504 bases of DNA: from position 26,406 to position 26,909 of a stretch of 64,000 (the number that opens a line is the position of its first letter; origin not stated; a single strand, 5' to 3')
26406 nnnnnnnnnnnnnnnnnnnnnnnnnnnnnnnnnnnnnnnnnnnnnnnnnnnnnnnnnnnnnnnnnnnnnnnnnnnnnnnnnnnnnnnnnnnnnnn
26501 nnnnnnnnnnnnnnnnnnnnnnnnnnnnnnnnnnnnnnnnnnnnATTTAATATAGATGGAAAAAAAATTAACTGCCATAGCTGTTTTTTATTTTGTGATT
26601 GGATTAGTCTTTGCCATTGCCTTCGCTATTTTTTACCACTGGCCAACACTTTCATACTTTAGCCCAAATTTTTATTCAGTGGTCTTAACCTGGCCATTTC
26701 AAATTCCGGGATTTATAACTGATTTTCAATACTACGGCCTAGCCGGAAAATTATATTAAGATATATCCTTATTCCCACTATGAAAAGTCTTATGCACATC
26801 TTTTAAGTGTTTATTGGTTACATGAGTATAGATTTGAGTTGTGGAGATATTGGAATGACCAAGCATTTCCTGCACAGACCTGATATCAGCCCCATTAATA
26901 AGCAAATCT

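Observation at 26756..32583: Cohesin/dockerin-type cell-surface assembly operon next to a XerC/D-like recombinase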

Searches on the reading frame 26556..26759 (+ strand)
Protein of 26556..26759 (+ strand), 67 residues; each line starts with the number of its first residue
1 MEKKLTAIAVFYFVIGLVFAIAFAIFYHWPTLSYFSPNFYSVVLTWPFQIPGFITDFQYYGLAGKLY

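Call 3: search_protein_families(library=pfam, proteins=[window:26556-26759:+], max_evalue=1)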
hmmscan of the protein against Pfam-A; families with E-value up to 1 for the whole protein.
window:26556-26759:+ (67 aa): 1 family
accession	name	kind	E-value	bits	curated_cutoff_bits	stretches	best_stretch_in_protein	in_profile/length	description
PF19297.4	QcrA_N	-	0.1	12.4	27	1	2-38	49-85/222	QcrA subunit N-terminal region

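Call 4: search_protein_families(library=ncbifam, proteins=[window:26556-26759:+], max_evalue=1)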
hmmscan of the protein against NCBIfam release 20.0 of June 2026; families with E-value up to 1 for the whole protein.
window:26556-26759:+ (67 aa): 0 families
